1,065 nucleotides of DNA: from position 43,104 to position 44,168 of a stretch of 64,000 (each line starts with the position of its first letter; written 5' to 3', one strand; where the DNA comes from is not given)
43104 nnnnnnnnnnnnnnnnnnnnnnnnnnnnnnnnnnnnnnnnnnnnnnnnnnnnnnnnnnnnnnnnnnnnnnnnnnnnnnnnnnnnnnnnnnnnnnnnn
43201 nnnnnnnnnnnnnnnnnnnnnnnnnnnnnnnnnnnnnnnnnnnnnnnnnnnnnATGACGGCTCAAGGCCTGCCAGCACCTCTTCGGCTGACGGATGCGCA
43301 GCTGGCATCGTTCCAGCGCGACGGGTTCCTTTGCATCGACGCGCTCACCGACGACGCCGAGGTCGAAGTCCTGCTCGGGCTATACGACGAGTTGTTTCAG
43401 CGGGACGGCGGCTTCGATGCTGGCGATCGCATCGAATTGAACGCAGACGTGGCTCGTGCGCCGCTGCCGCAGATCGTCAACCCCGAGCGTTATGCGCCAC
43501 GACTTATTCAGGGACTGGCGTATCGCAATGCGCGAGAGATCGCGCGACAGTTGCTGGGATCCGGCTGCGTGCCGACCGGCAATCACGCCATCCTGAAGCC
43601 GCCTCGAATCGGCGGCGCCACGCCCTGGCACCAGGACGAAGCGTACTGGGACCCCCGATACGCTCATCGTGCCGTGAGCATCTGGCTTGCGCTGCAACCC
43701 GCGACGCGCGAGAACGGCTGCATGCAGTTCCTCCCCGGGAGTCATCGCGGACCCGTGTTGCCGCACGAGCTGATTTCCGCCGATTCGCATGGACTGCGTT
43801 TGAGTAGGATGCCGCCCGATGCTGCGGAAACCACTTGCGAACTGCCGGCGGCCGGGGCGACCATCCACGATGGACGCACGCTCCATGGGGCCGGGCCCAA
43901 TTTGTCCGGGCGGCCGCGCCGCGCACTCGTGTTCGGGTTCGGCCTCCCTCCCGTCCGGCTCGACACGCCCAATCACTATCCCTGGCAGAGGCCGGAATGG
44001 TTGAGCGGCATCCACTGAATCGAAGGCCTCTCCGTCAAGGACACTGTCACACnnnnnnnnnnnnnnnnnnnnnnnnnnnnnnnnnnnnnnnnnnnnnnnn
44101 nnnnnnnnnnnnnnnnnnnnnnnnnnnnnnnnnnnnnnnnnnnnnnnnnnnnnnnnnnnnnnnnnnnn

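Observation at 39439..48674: CUT1 ABC sugar operon with a PhyH oxygenase and a Gfo/Idh/MocA dehydrogenase inserted between the permeases and the ATPase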

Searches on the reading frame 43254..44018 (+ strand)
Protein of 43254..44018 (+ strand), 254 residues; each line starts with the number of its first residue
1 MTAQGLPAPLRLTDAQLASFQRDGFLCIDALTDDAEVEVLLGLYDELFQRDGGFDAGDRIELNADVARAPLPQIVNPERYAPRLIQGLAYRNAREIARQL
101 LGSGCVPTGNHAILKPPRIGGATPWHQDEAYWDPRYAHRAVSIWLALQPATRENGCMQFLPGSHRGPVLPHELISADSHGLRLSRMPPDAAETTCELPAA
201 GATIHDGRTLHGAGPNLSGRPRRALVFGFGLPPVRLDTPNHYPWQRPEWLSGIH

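Call 5: search_protein_families(library=pfam, proteins=[window:43254-44018:+])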
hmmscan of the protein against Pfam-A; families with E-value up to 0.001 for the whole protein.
window:43254-44018:+ (254 aa): 1 family
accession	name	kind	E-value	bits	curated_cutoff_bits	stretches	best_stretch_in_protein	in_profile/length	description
PF05721.19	PhyH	-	3.8e-34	119.3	22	1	20-224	1-213/213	Phytanoyl-CoA dioxygenase (PhyH)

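Call 6: search_protein_families(library=ncbifam, proteins=[window:43254-44018:+])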
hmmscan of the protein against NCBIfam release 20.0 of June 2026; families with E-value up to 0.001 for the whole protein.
window:43254-44018:+ (254 aa): 3 families
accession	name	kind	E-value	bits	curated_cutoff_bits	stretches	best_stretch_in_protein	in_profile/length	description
TIGR02408.1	ectoine_ThpD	equivalog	3.1e-13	49.7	336.5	1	12-165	17-170/277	ectoine hydroxylase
TIGR01762.1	chlorin-enz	subfamily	4.6e-06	26.2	226.3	1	139-165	132-158/288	chlorinating enzyme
NF052437.1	MPhHdxlPhnYGIM8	equivalog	5.5e-05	22.7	500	1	89-169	81-158/260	methylphosphonate hydroxylase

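Call 12: search_solved_structures(query=window:43254-44018:+, max_evalue=0.01, show_alignments=2)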
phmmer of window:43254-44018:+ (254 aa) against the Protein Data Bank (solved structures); distinct sequences matched with E-value up to 0.01: 23.
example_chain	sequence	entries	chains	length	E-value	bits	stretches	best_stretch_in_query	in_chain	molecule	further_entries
4xab_A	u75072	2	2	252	1.4e-50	175.4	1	19-245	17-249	EvdO2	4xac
6ec3_A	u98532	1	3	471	2.3e-17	66.5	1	14-236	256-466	Methyltransferase domain-containing protein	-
2opw_A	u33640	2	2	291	6.8e-13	51.8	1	106-228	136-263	PHYHD1 protein | Phytanoyl-CoA dioxygenase domain-containing protein 1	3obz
9c9n_A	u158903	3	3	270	8.8e-13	51.4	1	12-243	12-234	Fe/2-OG dependent dioxygenase MysH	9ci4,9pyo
9pze_A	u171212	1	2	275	9.8e-13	51.3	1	12-243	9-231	Fe/2-OG dependent dioxygenase MysH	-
4xaa_A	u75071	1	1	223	1.2e-12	51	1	15-232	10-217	Putative oxygenase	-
6zyk_A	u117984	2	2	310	3.7e-11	46.1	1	69-224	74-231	Monooxygenase | Uncharacterized protein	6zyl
2a1x_A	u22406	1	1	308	1.3e-09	41.1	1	16-225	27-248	Phytanoyl-CoA dioxygenase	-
3emr_A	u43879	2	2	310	9.3e-08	35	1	12-250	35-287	EctD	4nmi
7dt0_A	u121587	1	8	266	1.5e-07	34.3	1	12-169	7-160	Phytanoyl-CoA dioxygenase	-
5ep9_A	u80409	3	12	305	6.5e-07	32.2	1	123-224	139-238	SnoN,Epimerase SnoN | SnoN,SnoN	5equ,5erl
7dzz_A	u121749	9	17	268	9.1e-07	31.7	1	12-169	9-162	Phytanoyl-CoA dioxygenase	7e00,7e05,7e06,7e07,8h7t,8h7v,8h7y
7e01_A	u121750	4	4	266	9.7e-07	31.6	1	12-169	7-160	Phytanoyl-CoA dioxygenase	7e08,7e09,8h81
4mhr_A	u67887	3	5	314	3.7e-06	29.7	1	13-168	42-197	Ectoine hydroxylase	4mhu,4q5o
4xbz_A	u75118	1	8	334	1.1e-05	28.2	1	94-230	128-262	EvdO1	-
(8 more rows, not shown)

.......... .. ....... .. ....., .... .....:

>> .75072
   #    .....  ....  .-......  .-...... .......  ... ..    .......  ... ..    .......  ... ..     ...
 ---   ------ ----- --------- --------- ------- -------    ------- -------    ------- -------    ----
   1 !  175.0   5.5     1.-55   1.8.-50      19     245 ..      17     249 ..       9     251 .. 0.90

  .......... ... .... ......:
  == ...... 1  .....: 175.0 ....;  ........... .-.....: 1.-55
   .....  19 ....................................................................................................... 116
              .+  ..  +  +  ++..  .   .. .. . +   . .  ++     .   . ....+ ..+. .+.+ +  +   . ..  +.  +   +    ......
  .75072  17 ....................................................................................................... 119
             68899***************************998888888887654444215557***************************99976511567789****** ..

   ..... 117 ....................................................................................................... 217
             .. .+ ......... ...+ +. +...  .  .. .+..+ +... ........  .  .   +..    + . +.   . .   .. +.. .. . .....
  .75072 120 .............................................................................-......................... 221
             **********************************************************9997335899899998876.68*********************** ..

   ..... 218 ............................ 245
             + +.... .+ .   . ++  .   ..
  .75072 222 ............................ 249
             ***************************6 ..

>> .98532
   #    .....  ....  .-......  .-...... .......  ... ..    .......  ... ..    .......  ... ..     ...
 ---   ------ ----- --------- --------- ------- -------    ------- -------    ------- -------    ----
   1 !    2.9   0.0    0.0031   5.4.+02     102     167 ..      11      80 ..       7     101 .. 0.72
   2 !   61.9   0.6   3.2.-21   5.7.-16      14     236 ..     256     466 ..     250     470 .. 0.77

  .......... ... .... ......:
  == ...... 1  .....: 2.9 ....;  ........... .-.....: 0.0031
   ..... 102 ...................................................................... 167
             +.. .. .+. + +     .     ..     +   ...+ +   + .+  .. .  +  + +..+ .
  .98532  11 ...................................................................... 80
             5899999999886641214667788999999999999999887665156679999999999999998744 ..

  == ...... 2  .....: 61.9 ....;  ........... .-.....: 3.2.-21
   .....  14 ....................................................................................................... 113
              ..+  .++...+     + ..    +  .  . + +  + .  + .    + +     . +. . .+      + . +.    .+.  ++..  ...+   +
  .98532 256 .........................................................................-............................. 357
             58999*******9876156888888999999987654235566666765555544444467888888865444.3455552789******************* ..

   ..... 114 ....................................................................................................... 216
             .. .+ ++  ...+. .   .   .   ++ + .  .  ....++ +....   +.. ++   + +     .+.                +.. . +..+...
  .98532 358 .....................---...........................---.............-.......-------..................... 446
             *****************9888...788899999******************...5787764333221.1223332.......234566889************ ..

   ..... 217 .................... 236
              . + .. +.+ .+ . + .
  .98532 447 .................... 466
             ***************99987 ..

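Call 16: find_homologous_proteins(query=window:43254-44018:+)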
Query window:43254-44018:+ (254 aa): 1658 proteins with E <= 0.001 among 3159 candidates; the best 120 are listed.
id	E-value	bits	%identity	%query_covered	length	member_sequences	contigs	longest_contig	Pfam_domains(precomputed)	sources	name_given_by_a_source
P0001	2.9e-168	576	98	100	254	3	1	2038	PF05721.20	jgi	jgi:hypothetical protein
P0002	1.5e-147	508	87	100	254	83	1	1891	PF05721.20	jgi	jgi:hypothetical protein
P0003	6.6e-147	506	89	98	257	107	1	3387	PF05721.20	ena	-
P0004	1.1e-146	505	87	100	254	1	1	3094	PF05721.20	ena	-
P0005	7.2e-145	499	83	100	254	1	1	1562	PF05721.20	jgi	jgi:Phytanoyl-CoA dioxygenase (PhyH)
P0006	8.1e-145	499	87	98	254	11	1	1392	PF05721.20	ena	-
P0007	1.2e-144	499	86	98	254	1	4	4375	PF05721.20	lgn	-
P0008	6.0e-144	496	87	98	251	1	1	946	PF05721.20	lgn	-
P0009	1.6e-143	495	85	100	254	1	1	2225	PF05721.20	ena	-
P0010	2.8e-143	494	85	100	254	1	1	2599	PF05721.20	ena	-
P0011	1.6e-142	492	85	99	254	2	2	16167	PF05721.20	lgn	-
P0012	4.8e-142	490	86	96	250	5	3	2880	PF05721.20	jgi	jgi:hypothetical protein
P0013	7.4e-142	490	86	98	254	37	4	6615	PF05721.20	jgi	jgi:hypothetical protein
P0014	8.9e-142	489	84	100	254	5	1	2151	PF05721.20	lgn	-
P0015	2.9e-141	488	85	98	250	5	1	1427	PF05721.20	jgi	jgi:Phytanoyl-CoA dioxygenase (PhyH)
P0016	1.1e-140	486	83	100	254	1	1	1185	PF05721.20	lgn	-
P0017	2.6e-140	484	83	100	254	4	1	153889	PF05721.20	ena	-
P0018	2.9e-140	484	85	99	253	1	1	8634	PF05721.20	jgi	jgi:Phytanoyl-CoA dioxygenase (PhyH)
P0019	1.4e-138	479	85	94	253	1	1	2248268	PF05721.20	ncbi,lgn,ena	-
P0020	3.9e-138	477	86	94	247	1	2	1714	PF05721.20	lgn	-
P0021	4.6e-138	477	83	98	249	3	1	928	PF05721.20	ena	-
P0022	1.2e-137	476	81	99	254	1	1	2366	PF05721.20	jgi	jgi:hypothetical protein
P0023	1.8e-137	475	85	95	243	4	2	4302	PF05721.20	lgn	-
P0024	3.9e-137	474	84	96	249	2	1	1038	PF05721.20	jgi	jgi:hypothetical protein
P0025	6.9e-137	473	85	95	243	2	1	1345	PF05721.20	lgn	-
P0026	1.7e-136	472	84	95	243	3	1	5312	PF05721.20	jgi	jgi:hypothetical protein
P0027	3.2e-136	471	84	95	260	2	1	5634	PF05721.20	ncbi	ncbi:MAG: phytanoyl-CoA dioxygenase family protein [Steroidobacteraceae bacterium]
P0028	4.3e-136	471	83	93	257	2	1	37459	PF05721.20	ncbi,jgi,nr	ncbi:MAG TPA: phytanoyl-CoA dioxygenase family protein [Steroidobacteraceae bacterium]|nr:phytanoyl-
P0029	6.0e-136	470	82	96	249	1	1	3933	PF05721.20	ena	-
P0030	1.4e-135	469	85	95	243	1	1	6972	PF05721.20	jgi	jgi:hypothetical protein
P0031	5.1e-135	467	83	94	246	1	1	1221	PF05721.20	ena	-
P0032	3.9e-134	464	78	99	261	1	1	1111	PF05721.20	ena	-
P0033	1.1e-133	463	85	95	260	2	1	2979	PF05721.20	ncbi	-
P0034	1.4e-133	462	79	99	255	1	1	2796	PF05721.20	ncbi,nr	ncbi:MAG TPA: phytanoyl-CoA dioxygenase family protein [Povalibacter sp.]|nr:phytanoyl-CoA dioxygena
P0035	1.6e-133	462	82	93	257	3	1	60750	PF05721.20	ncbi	-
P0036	1.6e-133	462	81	98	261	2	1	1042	PF05721.20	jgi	jgi:hypothetical protein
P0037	1.9e-133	462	83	94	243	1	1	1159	PF05721.20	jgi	jgi:hypothetical protein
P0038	1.1e-132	459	82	94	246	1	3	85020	PF05721.20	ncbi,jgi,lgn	ncbi:MAG TPA: phytanoyl-CoA dioxygenase family protein [Steroidobacteraceae bacterium]|jgi:hypotheti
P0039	1.4e-132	459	80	98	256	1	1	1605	PF05721.20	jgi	jgi:hypothetical protein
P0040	3.9e-132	458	80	94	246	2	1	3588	PF05721.20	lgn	-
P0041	1.1e-131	456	83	94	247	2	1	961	PF05721.20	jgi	jgi:Phytanoyl-CoA dioxygenase (PhyH)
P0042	2.1e-131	455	81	98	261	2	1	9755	PF05721.20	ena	-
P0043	2.3e-131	455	80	98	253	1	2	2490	PF05721.20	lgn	-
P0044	5.8e-131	454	78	99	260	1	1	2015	PF05721.20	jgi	jgi:ectoine hydroxylase-related dioxygenase (phytanoyl-CoA dioxygenase family)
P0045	7.9e-131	453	81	95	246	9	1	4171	PF05721.20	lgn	-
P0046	1.6e-130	452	83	93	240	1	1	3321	PF05721.20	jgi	jgi:hypothetical protein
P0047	4.0e-130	451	80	97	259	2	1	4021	PF05721.20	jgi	jgi:hypothetical protein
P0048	1.8e-129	449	79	99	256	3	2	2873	PF05721.20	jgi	-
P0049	2.1e-129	449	79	98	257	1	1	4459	PF05721.20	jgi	jgi:hypothetical protein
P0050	1.6e-128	446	79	99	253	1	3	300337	PF05721.20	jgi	-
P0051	3.4e-128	445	78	98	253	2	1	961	PF05721.20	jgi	jgi:hypothetical protein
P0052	7.9e-128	444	78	96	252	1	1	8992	PF05721.20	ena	-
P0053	2.6e-127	442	77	96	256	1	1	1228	PF05721.20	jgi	jgi:hypothetical protein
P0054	6.8e-127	441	79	94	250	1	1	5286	PF05721.20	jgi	jgi:ectoine hydroxylase-related dioxygenase (phytanoyl-CoA dioxygenase family)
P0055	8.4e-127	440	76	99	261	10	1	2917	PF05721.20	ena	-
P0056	9.6e-127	440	75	99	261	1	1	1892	PF05721.20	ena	-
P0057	3.8e-126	438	78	99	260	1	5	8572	PF05721.20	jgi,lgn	jgi:hypothetical protein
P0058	5.8e-126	437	75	100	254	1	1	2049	PF05721.20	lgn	-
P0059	8.5e-126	437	76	98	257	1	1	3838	PF05721.20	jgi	jgi:ectoine hydroxylase-related dioxygenase (phytanoyl-CoA dioxygenase family)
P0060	5.5e-125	434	75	99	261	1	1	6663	PF05721.20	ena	-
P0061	8.0e-125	434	78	94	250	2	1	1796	PF05721.20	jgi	jgi:hypothetical protein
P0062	1.7e-124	433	73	98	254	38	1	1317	PF05721.20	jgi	-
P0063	3.4e-124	432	91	83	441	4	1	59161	PF01408.29,PF05721.20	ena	-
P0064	9.4e-124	430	78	94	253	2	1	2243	PF05721.20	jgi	jgi:ectoine hydroxylase-related dioxygenase (phytanoyl-CoA dioxygenase family)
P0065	1.6e-123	429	73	98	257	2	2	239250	PF05721.20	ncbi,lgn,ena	-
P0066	3.0e-123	429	79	92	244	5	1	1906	PF05721.20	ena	-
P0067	1.2e-122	427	74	98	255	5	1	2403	PF05721.20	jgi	jgi:ectoine hydroxylase-related dioxygenase (phytanoyl-CoA dioxygenase family)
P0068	3.6e-122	425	73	100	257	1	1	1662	PF05721.20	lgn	-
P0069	1.0e-121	424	72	98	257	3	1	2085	PF05721.20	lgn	-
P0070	1.1e-121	423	74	97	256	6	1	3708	PF05721.20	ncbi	-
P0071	1.7e-121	423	72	99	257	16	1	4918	PF05721.20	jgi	jgi:hypothetical protein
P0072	4.2e-121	422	71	100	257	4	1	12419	PF05721.20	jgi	jgi:ectoine hydroxylase-related dioxygenase (phytanoyl-CoA dioxygenase family)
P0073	5.8e-121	421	74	98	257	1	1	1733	PF05721.20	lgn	-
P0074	4.8e-120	418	74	98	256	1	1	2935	PF05721.20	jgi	jgi:ectoine hydroxylase-related dioxygenase (phytanoyl-CoA dioxygenase family)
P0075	1.7e-116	406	73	99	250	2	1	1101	PF05721.20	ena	-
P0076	7.3e-116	404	69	98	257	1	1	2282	PF05721.20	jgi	-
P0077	2.9e-113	396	71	96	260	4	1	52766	PF05721.20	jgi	jgi:ectoine hydroxylase-related dioxygenase (phytanoyl-CoA dioxygenase family)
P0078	2.7e-109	383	89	74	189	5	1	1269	PF05721.20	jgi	jgi:ectoine hydroxylase-related dioxygenase (phytanoyl-CoA dioxygenase family)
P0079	8.4e-109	381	91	72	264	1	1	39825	PF05721.20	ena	-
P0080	7.6e-108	378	85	77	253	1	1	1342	PF05721.20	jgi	jgi:hypothetical protein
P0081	9.1e-107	375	65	99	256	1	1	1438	PF05721.20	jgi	jgi:ectoine hydroxylase-related dioxygenase (phytanoyl-CoA dioxygenase family)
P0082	1.1e-104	368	67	96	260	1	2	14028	PF05721.20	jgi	jgi:ectoine hydroxylase-related dioxygenase (phytanoyl-CoA dioxygenase family)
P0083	2.3e-104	367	64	97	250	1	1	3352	PF05721.20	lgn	-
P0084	2.5e-104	367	65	97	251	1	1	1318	PF05721.20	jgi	jgi:ectoine hydroxylase-related dioxygenase (phytanoyl-CoA dioxygenase family)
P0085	1.2e-103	364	67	96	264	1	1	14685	PF05721.20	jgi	jgi:ectoine hydroxylase-related dioxygenase (phytanoyl-CoA dioxygenase family)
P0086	2.4e-103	363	67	94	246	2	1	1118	PF05721.20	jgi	jgi:ectoine hydroxylase-related dioxygenase (phytanoyl-CoA dioxygenase family)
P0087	2.7e-103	363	65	96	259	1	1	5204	PF05721.20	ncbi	-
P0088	1.3e-102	361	62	98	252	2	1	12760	PF05721.20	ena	-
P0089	2.4e-102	360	67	97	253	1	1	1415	PF05721.20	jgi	jgi:ectoine hydroxylase-related dioxygenase (phytanoyl-CoA dioxygenase family)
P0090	1.5e-101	357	67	95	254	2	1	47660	PF05721.20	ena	-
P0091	1.9e-99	351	64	94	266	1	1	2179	PF05721.20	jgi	jgi:ectoine hydroxylase-related dioxygenase (phytanoyl-CoA dioxygenase family)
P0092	2.2e-99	350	64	98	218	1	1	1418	PF05721.20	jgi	jgi:ectoine hydroxylase-related dioxygenase (phytanoyl-CoA dioxygenase family)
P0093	2.7e-99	350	64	96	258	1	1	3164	PF05721.20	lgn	-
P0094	1.4e-98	348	64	98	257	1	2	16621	PF05721.20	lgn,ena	-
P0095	6.3e-98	346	64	97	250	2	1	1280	PF05721.20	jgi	jgi:hypothetical protein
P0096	3.8e-94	333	63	93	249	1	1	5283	PF05721.20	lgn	-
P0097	1.9e-92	328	84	67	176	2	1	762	PF05721.20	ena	-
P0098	1.0e-90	322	60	96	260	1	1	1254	PF05721.20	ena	-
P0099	1.9e-88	314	59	95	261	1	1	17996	PF05721.20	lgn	-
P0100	1.2e-87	312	58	94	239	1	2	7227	PF05721.20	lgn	-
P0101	2.8e-87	311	58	95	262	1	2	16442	PF05721.20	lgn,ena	-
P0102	3.3e-86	307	58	95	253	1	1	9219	PF05721.20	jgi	jgi:hypothetical protein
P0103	3.1e-85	304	59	94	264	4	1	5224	PF05721.20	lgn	-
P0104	9.9e-85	302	59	94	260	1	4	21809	PF05721.20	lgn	-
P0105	2.9e-84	301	58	94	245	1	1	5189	PF05721.20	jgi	jgi:ectoine hydroxylase-related dioxygenase (phytanoyl-CoA dioxygenase family)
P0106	1.4e-83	298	59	94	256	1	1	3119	PF05721.20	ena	-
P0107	3.3e-83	297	57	99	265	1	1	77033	PF05721.20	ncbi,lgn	-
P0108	3.9e-83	297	58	94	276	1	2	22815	PF05721.20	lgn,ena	-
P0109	4.8e-83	297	58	94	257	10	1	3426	PF05721.20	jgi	jgi:ectoine hydroxylase-related dioxygenase (phytanoyl-CoA dioxygenase family)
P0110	8.8e-83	296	58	94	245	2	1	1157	PF05721.20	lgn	-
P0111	1.4e-82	295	56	95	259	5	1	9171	PF05721.20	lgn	-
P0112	2.5e-82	294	56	95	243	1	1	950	PF05721.20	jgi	jgi:ectoine hydroxylase-related dioxygenase (phytanoyl-CoA dioxygenase family)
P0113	3.7e-82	294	56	95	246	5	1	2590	PF05721.20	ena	-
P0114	4.7e-82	293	87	59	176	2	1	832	PF09285.18,PF05721.20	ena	-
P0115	1.6e-81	292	56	95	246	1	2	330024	PF05721.20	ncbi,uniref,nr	ncbi:phytanoyl-CoA dioxygenase family protein [Asanoa iriomotensis]|uniref:L-proline 4-hydroxylase n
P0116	1.6e-80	288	55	96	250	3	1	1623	PF05721.20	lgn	-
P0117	1.7e-80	288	55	94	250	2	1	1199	PF05721.20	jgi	jgi:ectoine hydroxylase-related dioxygenase (phytanoyl-CoA dioxygenase family)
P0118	3.0e-80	288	55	95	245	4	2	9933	PF05721.20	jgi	jgi:ectoine hydroxylase-related dioxygenase (phytanoyl-CoA dioxygenase family)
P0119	6.0e-80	287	54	98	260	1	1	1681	PF05721.20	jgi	jgi:phytanoyl-CoA dioxygenase PhyH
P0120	6.2e-80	287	55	95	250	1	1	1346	PF05721.20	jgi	jgi:ectoine hydroxylase-related dioxygenase (phytanoyl-CoA dioxygenase family)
